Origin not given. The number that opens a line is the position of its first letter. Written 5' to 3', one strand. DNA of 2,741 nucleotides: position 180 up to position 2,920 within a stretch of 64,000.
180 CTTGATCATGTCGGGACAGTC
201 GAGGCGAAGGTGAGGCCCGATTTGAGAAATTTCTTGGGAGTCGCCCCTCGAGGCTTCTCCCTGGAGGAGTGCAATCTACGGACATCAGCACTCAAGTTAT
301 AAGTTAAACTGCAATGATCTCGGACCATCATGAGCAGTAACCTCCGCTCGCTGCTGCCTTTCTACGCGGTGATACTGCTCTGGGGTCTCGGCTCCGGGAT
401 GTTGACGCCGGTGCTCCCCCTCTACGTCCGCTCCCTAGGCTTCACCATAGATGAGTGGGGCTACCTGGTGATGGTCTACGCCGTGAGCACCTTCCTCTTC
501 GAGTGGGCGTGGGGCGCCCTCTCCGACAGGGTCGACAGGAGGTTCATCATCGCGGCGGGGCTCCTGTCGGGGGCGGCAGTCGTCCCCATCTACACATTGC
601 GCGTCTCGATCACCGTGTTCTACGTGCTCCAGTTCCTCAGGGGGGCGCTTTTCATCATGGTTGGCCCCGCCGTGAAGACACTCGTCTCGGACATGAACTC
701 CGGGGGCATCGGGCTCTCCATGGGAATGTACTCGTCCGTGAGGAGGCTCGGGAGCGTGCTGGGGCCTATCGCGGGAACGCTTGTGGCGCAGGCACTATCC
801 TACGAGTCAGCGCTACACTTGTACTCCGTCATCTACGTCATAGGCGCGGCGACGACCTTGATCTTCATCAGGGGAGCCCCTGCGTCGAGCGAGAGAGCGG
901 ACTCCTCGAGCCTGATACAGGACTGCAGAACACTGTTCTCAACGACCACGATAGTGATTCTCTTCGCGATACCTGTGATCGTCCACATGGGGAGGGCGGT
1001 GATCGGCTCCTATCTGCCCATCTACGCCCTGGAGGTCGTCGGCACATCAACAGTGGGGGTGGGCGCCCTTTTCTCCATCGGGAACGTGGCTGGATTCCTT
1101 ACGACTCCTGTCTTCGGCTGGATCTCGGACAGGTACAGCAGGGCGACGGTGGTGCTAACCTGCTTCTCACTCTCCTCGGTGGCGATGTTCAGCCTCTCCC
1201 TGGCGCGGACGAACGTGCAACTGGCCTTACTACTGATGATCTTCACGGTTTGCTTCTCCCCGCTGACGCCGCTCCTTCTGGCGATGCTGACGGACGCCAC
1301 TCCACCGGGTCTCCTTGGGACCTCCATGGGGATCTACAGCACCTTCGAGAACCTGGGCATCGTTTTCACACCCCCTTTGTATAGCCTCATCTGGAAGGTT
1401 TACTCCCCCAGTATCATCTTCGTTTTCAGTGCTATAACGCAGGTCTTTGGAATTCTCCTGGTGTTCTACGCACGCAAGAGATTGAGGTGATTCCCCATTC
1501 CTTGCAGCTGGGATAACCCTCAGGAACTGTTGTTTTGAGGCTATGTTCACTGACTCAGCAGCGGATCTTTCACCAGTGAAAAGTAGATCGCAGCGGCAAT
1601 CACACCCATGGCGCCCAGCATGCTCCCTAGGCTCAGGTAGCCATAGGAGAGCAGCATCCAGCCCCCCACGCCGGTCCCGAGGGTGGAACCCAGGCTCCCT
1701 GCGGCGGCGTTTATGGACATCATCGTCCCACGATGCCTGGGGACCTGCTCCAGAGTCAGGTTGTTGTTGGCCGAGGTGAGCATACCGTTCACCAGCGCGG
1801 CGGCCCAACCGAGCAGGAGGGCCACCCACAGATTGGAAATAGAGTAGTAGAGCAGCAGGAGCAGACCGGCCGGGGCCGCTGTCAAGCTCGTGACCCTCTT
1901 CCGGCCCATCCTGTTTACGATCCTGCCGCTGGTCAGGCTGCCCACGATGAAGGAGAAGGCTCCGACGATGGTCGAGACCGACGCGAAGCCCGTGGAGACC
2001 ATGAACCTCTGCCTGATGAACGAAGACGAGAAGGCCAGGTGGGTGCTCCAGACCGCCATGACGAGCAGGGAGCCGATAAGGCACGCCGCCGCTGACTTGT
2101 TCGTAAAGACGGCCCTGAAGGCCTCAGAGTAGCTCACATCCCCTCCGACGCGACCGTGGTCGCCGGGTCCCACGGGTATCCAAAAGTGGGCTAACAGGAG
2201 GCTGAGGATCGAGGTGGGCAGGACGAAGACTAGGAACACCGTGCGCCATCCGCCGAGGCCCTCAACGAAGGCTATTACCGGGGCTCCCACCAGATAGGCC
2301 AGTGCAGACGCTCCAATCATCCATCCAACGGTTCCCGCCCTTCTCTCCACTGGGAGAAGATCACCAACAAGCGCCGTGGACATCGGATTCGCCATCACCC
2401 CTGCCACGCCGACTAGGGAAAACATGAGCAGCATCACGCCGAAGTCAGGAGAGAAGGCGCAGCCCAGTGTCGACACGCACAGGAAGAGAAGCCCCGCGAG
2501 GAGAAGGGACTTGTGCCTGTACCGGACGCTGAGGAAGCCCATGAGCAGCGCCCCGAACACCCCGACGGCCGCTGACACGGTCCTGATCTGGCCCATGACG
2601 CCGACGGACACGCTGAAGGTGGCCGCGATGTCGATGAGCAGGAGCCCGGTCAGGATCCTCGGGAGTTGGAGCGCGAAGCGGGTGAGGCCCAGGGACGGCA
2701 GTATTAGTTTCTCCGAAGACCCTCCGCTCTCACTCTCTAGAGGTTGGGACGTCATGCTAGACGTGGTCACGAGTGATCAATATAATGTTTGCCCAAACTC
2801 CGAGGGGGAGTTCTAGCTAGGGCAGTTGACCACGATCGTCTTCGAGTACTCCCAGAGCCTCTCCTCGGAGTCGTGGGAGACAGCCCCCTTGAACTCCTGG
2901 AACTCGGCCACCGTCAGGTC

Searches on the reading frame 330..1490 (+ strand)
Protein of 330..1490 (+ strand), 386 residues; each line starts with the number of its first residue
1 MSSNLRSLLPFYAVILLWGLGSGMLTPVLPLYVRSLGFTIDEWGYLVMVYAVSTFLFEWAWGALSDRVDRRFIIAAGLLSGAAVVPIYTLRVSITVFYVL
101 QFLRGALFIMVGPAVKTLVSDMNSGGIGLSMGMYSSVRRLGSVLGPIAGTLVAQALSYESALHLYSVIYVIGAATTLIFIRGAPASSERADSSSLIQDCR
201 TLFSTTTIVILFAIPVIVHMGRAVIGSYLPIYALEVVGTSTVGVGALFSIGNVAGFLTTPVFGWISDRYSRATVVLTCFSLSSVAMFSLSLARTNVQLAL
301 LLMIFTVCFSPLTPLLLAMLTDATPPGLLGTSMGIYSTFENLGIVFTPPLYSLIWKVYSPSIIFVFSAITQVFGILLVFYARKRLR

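Call 41: search_protein_families(library=pfam, proteins=[window:330-1490:+], max_evalue=0.00001)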
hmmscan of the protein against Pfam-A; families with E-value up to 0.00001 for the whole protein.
window:330-1490:+ (386 aa): 2 families
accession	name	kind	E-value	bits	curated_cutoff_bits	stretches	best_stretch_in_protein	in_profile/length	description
PF07690.21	MFS_1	-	9.7e-39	133.7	33.4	2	14-255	4-251/347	Major Facilitator Superfamily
PF12832.13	MFS_1_like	-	5.4e-13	49.2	25.2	1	23-365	16-372/373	MFS_1 like family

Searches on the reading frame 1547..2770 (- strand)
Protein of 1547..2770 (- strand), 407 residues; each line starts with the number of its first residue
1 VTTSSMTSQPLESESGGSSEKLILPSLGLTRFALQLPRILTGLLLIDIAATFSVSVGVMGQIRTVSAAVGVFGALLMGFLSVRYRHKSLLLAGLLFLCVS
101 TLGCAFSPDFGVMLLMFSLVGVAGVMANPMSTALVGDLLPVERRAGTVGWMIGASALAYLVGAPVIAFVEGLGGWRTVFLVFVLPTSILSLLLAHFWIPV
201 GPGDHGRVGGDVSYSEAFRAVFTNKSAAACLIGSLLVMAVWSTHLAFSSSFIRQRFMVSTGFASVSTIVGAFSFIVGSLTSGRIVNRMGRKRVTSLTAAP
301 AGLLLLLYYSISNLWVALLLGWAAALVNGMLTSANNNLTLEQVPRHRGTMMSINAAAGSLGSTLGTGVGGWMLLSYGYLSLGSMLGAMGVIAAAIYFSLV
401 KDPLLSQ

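Call 41: search_protein_families(library=pfam, proteins=[window:1547-2770:-], max_evalue=0.00001)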
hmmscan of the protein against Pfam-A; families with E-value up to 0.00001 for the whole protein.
window:1547-2770:- (407 aa): 1 family
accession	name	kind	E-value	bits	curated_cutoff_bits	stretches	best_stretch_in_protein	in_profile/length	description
PF07690.21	MFS_1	-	4.8e-40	138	33.4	2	30-275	4-250/347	Major Facilitator Superfamily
